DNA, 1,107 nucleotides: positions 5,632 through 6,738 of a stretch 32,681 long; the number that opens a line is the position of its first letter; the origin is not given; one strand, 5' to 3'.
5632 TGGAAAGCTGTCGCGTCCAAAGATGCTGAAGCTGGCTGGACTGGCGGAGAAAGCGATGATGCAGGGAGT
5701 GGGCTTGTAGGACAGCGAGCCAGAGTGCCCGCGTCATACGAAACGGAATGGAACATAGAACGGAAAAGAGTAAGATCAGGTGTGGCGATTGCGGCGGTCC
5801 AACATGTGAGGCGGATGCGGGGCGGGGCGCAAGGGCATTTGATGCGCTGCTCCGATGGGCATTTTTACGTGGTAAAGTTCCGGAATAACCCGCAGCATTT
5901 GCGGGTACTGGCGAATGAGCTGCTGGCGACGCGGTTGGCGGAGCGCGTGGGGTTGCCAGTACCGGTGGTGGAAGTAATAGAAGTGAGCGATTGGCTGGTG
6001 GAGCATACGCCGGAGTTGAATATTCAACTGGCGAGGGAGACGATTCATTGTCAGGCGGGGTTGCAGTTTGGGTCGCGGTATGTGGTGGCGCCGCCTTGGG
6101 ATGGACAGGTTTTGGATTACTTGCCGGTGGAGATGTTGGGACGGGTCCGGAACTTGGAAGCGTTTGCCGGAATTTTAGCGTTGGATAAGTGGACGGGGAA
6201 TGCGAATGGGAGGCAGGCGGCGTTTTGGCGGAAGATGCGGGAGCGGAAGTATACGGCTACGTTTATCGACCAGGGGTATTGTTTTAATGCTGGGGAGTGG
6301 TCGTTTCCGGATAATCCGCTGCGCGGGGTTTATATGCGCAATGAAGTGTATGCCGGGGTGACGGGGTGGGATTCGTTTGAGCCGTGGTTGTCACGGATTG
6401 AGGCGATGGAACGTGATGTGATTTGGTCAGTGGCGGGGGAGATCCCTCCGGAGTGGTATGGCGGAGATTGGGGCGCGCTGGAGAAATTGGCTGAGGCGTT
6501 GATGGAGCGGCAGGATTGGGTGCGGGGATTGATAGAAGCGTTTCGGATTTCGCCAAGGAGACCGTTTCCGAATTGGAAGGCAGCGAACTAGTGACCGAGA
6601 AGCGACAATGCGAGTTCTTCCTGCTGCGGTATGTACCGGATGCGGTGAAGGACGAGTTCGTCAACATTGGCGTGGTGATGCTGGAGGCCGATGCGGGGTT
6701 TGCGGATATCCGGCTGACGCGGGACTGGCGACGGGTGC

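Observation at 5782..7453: HipA-like kinase + DUF3037 two-gene cassette inserted between terminase and portal: candidate undescribed conflict system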

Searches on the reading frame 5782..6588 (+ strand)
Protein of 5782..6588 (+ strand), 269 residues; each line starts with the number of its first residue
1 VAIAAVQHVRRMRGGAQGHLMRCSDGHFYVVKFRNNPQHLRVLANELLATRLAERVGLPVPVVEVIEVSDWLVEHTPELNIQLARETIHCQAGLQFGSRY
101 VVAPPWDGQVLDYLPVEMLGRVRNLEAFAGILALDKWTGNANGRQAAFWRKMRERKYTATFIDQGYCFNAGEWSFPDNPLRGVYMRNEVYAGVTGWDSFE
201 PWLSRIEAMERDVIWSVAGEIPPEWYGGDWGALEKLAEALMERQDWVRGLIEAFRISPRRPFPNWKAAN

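Call 3: search_protein_families(library=pfam, proteins=[window:5782-6588:+], max_evalue=0.1)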
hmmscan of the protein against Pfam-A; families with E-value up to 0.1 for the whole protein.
window:5782-6588:+ (269 aa): 2 families
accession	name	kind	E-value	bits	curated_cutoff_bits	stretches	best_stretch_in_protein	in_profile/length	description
PF20613.4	HipA_2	-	4.1e-11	43.1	27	1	10-101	6-89/240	HipA-like kinase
PF07804.18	HipA_C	-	0.0016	18.6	30.5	1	24-70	18-62/213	HipA-like C-terminal domain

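Call 4: search_protein_families(library=padloc, proteins=[window:5782-6588:+], max_evalue=1)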
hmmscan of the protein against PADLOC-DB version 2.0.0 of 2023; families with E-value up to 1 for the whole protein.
window:5782-6588:+ (269 aa): 1 family
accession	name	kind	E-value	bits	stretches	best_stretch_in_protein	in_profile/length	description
PDLC04766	PDC-M66A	-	5.1e-07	27.2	1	19-102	30-116/270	-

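Call 5: search_protein_families(library=ncbifam, proteins=[window:5782-6588:+], max_evalue=1)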
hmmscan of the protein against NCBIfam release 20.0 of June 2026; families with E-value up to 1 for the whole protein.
window:5782-6588:+ (269 aa): 0 families

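Call 6: search_protein_families(library=phrogs, proteins=[window:5782-6588:+], max_evalue=0.1)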
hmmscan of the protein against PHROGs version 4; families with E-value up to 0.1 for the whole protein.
window:5782-6588:+ (269 aa): 2 families
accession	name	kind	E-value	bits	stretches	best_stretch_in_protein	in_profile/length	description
phrog_3162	-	unknown function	5.7e-15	56.5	1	14-172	14-159/247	-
phrog_9463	-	unknown function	0.032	15.5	0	185-206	1-22/65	-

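Call 23: find_homologous_proteins(query=window:5782-6588:+)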
Query window:5782-6588:+ (269 aa): 7998 proteins with E <= 0.001 among 8000 candidates; the best 120 are listed.
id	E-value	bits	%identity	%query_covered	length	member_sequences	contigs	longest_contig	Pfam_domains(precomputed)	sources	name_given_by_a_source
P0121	6.8e-165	566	92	96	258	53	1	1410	PF20613.5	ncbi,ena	-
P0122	3.8e-161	553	87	100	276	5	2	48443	PF20613.5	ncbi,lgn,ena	-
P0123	3.9e-153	527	84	99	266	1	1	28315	PF20613.5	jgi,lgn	jgi:hypothetical protein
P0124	1.2e-147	509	81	99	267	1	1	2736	PF20613.5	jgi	-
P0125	7.9e-147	506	80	98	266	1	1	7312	PF20613.5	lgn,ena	-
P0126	1.9e-146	505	80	99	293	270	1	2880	PF20613.5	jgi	-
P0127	6.8e-146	503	79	99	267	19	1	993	PF20613.5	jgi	-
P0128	1.2e-145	502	79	99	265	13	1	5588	PF20613.5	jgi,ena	jgi:hypothetical protein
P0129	3.6e-145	501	80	99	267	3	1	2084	PF20613.5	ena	-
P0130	3.9e-145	501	79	99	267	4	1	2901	PF20613.5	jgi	-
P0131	6.5e-145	500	80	99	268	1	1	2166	PF20613.5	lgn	-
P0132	7.6e-145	500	80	98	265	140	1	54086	PF20613.5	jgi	jgi:hypothetical protein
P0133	1.6e-144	499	82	94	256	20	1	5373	PF20613.5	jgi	jgi:hypothetical protein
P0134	2.0e-144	498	78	99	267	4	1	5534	PF20613.5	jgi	-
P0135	1.6e-143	495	77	99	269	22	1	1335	PF20613.5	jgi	jgi:hypothetical protein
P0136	1.7e-143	495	77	99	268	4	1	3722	PF20613.5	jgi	-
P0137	2.0e-143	495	81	99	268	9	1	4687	PF20613.5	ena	-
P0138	4.2e-143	494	78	99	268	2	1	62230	PF20613.5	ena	-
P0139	4.6e-143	494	81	98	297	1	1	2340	PF20613.5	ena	-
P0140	7.6e-143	493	82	96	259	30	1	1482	PF20613.5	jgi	jgi:hypothetical protein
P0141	7.8e-143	493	78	99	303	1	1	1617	PF20613.5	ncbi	-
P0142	1.3e-142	492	78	99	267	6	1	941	PF20613.5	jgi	-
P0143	2.1e-142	492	77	99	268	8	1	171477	PF20613.5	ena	-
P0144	2.6e-142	491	78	99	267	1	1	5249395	PF20613.5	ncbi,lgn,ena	-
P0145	2.7e-142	491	81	95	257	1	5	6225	PF20613.5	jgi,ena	jgi:hypothetical protein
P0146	3.1e-142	491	79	99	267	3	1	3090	PF20613.5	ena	-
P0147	3.9e-142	491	79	98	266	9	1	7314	PF20613.5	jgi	jgi:hypothetical protein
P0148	4.1e-142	491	78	99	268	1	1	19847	PF20613.5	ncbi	-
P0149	4.6e-142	491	78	99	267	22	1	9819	PF20613.5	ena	-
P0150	4.8e-142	491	79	99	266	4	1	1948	PF20613.5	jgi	-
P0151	5.1e-142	491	78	99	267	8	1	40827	PF20613.5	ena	-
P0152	5.2e-142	491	78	99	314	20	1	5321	PF20613.5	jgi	-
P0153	5.3e-142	490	81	94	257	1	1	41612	PF20613.5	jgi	jgi:hypothetical protein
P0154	6.3e-142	490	79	98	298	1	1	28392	PF20613.5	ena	-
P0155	6.4e-142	490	80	95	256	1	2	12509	PF20613.5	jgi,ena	-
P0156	7.1e-142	490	77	98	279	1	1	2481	PF20613.5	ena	-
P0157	7.1e-142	490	77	99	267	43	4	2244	PF20613.5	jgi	jgi:hypothetical protein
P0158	7.2e-142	490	79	99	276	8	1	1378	PF20613.5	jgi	jgi:hypothetical protein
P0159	8.5e-142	490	79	99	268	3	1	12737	PF20613.5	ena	-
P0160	8.8e-142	490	77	99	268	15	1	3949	PF20613.5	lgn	-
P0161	9.8e-142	490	81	95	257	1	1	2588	PF20613.5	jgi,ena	-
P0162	1.1e-141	490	79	99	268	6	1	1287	PF20613.5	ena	-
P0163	1.6e-141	489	78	99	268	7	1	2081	PF20613.5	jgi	-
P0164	2.6e-141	488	81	94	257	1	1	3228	PF20613.5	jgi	jgi:hypothetical protein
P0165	2.9e-141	488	77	99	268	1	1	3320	PF20613.5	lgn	-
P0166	3.4e-141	488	80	95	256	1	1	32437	PF20613.5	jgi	jgi:hypothetical protein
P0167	3.6e-141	488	77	98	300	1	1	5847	PF20613.5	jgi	jgi:hypothetical protein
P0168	3.8e-141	488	80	94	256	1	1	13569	PF20613.5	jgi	jgi:hypothetical protein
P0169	4.2e-141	488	77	99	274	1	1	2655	PF20613.5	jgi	jgi:hypothetical protein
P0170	4.7e-141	487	80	95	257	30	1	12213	PF20613.5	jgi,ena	jgi:hypothetical protein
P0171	4.9e-141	487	81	95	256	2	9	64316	PF20613.5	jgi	jgi:hypothetical protein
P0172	5.4e-141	487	77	99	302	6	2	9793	PF20613.5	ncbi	-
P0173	5.9e-141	487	78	98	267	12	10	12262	PF20613.5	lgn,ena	-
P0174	7.3e-141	487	77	98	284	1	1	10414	PF20613.5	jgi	jgi:hypothetical protein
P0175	8.7e-141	487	80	95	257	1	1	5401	PF20613.5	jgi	-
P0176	1.0e-140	486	79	99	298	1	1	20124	PF20613.5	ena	-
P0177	2.3e-140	485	78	98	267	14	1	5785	PF20613.5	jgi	jgi:hypothetical protein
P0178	2.5e-140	485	77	99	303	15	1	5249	PF20613.5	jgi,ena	jgi:hypothetical protein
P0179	2.7e-140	485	79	95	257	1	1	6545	PF20613.5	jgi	jgi:hypothetical protein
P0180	3.7e-140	484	76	99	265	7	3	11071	PF20613.5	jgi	jgi:HipA-like protein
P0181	3.8e-140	484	80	95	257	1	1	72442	PF20613.5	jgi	jgi:hypothetical protein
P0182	4.1e-140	484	77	100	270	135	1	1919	PF20613.5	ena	-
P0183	5.0e-140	484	77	99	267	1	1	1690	PF20613.5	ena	-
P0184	5.7e-140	484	78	99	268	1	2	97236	PF20613.5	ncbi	ncbi:MAG: HipA family kinase [Terriglobales bacterium]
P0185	5.9e-140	484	76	99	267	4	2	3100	PF20613.5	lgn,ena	-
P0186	6.2e-140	484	80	94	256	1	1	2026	PF20613.5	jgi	jgi:hypothetical protein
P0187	6.8e-140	484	80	94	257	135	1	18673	PF20613.5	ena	-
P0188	8.0e-140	483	77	99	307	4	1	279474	PF20613.5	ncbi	-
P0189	8.0e-140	483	77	99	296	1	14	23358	PF20613.5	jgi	jgi:hypothetical protein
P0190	8.4e-140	483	76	99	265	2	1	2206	PF20613.5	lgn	-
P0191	9.6e-140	483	80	96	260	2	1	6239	PF20613.5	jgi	-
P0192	1.0e-139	483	79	95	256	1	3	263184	PF20613.5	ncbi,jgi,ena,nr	ncbi:MAG TPA: HipA family kinase [Verrucomicrobiae bacterium]|jgi:hypothetical protein|nr:HipA famil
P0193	1.2e-139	483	77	99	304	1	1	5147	PF20613.5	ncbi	-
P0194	1.3e-139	483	78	98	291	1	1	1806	PF20613.5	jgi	jgi:hypothetical protein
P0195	1.5e-139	482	76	99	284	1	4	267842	PF20613.5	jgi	jgi:hypothetical protein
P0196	1.5e-139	482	79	95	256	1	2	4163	PF20613.5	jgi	jgi:hypothetical protein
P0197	1.8e-139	482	80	95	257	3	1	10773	PF20613.5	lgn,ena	-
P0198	1.9e-139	482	81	94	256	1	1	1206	PF20613.5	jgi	jgi:hypothetical protein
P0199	2.1e-139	482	77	99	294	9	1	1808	PF20613.5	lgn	-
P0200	2.1e-139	482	81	95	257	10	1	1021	PF20613.5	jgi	-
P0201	2.7e-139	482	78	99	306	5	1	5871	PF20613.5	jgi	jgi:hypothetical protein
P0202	3.1e-139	481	77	99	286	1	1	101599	PF20613.5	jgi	jgi:hypothetical protein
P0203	3.5e-139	481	78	98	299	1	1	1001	PF20613.5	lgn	-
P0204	5.6e-139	481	76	99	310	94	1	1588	PF20613.5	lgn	-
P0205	1.1e-138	480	80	95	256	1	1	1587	PF20613.5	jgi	jgi:hypothetical protein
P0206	1.2e-138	479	77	99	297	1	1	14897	PF20613.5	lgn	-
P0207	1.3e-138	479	78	99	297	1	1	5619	PF20613.5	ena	-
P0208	1.6e-138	479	77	98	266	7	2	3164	PF20613.5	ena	-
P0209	2.2e-138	479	82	91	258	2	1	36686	PF20613.5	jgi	jgi:hypothetical protein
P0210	2.5e-138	478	75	99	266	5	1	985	PF20613.5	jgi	-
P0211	2.6e-138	478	80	94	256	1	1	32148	PF20613.5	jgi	jgi:hypothetical protein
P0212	3.3e-138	478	79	95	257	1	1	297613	PF20613.5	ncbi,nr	ncbi:MAG TPA: HipA family kinase [Terriglobales bacterium]|nr:HipA family kinase [Terriglobales bact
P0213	3.6e-138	478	80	95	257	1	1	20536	PF20613.5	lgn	-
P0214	3.8e-138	478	76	98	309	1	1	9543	PF20613.5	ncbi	-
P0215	4.4e-138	478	77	99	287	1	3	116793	PF20613.5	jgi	jgi:hypothetical protein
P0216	4.5e-138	478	76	99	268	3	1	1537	PF20613.5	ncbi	-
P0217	4.8e-138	478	78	96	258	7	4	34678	PF20613.5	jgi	jgi:hypothetical protein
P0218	6.0e-138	477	76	99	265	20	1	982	PF20613.5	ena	-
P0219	6.4e-138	477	78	97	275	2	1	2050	PF20613.5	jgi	-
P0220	6.7e-138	477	78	98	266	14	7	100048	PF20613.5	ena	-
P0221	7.0e-138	477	76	99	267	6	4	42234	PF20613.5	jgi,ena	-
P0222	8.1e-138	477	76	98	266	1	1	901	PF20613.5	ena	-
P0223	8.4e-138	477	77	99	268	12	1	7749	PF20613.5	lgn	-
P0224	8.7e-138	477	76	99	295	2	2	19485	PF20613.5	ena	-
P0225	9.8e-138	476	74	99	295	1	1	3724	PF20613.5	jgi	jgi:hypothetical protein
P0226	9.9e-138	476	80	94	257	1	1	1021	PF20613.5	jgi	jgi:hypothetical protein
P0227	2.1e-137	475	77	99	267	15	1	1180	PF20613.5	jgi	jgi:hypothetical protein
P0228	2.6e-137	475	75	99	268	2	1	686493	PF20613.5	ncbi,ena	-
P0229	2.7e-137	475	81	91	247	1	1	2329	PF20613.5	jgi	jgi:hypothetical protein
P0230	3.1e-137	475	77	99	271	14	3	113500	PF20613.5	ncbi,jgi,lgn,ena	jgi:hypothetical protein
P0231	3.3e-137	475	82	91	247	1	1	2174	PF20613.5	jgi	jgi:hypothetical protein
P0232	3.4e-137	475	79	95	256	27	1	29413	PF20613.5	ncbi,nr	ncbi:MAG TPA: HipA family kinase [Terracidiphilus sp.]|nr:HipA family kinase [Terracidiphilus sp.]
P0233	4.2e-137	474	78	95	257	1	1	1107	PF20613.5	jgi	jgi:hypothetical protein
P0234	5.0e-137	474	79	96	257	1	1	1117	PF20613.5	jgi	jgi:hypothetical protein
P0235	7.3e-137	474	76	98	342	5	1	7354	PF20613.5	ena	-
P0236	8.3e-137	473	78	94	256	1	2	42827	PF20613.5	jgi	jgi:hypothetical protein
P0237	8.6e-137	473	79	95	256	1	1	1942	PF20613.5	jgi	-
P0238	9.1e-137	473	80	94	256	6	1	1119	PF20613.5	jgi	jgi:hypothetical protein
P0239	1.1e-136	473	75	100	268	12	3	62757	PF20613.5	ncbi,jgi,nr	ncbi:MAG: phosphatidylinositol kinase [Acidobacteria bacterium]|jgi:hypothetical protein|nr:MAG: pho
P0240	1.1e-136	473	74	99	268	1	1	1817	PF20613.5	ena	-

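Call 32: find_related_loci(query=window:5782-6588:+, collection=viral_contigs, flank=10000)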
Query window:5782-6588:+ (269 aa) in viral_contigs; peptide patterns used: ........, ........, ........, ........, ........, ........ (x = any residue, [..] = any of these).
20 stretches matched a pattern; 17 encode a relative of the query (tblastn E <= 1e-3); 17 distinct loci.
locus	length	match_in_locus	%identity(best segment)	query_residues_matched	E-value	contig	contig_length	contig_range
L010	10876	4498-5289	79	1-265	4e-142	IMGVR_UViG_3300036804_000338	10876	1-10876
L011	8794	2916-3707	78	3-266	1e-135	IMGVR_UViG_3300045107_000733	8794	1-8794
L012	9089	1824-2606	76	7-268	4e-135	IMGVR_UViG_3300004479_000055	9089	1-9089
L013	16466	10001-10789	77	3-266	6e-135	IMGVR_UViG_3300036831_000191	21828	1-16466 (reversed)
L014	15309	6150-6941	75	1-265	2e-134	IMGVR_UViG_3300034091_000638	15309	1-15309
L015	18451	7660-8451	74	1-265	3e-133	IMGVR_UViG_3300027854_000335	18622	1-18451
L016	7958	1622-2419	75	1-267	4e-132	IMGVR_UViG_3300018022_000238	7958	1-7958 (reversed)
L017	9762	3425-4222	75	1-267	4e-132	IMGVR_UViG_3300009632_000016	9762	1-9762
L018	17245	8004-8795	76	1-265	2e-127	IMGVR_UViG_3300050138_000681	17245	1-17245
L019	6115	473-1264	68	1-266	5e-122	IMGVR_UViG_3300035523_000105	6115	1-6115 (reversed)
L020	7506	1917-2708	67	1-266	3e-118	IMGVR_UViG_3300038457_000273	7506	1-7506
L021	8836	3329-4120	66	1-266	1e-117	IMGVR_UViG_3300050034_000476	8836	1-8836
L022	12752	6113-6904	62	1-265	5e-108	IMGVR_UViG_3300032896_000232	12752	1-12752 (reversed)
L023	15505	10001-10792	66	1-266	1e-117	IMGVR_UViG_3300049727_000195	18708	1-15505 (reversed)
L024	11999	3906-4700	65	1-266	2e-105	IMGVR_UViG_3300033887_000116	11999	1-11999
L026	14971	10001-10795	52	3-266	3e-87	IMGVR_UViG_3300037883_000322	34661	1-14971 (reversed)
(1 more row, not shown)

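Call 46: search_solved_structures(query=window:5782-6588:+, max_evalue=10, show_alignments=3)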
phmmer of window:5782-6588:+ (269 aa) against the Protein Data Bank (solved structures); distinct sequences matched with E-value up to 10: 0.

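Call 61: predict_structure(alignment_id=A2)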
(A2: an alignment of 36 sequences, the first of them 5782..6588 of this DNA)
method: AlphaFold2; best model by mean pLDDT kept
length: 269 residues; sequences in the alignment: 36
mean_pLDDT: 58.1   pTM: 0.59
mean pLDDT of the five models: 58.1, 56.9, 54.1, 52.9, 45.9
residues with pLDDT >= 90: 0; 70-90: 90; 50-70: 93; < 50: 86
segments of 3 or more residues with pLDDT < 50: 4-16, 108-118, 140-190, 259-269
pLDDT, mean of each block of 10 residues (from residue 1): 47 48 69 71 68 73 72 76 72 74 52 45 54 53 31 27 26 26 35 56 79 86 72 82 73 59 42
secondary structure, 60 per line:
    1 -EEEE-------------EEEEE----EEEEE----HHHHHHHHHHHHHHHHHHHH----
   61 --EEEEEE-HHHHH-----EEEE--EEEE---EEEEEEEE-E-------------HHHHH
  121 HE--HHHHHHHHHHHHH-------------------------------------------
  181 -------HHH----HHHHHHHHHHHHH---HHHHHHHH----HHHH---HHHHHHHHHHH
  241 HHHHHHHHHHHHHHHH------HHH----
elements in order: E2-5 E19-23 E28-32 H37-56 E63-68 H70-74 E80-83 E86-89 E93-100 H116-121 H125-137 H195-207 H211-218 H223-226 H230-256

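Call 66: search_solved_structures(query=A3, max_evalue=10, show_alignments=5)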
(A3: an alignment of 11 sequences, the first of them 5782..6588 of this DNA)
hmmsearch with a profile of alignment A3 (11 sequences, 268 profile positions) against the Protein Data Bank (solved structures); distinct sequences matched with E-value up to 10: 3.
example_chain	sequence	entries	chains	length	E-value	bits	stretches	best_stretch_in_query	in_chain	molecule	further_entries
7ji4_A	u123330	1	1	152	0.13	14.7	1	109-168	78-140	KdpD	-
4pu5_A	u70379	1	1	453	0.82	12.1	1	29-69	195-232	Toxin-antitoxin system toxin HipA family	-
4pu3_A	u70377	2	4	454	0.82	12.1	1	29-69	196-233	Toxin-antitoxin system toxin HipA family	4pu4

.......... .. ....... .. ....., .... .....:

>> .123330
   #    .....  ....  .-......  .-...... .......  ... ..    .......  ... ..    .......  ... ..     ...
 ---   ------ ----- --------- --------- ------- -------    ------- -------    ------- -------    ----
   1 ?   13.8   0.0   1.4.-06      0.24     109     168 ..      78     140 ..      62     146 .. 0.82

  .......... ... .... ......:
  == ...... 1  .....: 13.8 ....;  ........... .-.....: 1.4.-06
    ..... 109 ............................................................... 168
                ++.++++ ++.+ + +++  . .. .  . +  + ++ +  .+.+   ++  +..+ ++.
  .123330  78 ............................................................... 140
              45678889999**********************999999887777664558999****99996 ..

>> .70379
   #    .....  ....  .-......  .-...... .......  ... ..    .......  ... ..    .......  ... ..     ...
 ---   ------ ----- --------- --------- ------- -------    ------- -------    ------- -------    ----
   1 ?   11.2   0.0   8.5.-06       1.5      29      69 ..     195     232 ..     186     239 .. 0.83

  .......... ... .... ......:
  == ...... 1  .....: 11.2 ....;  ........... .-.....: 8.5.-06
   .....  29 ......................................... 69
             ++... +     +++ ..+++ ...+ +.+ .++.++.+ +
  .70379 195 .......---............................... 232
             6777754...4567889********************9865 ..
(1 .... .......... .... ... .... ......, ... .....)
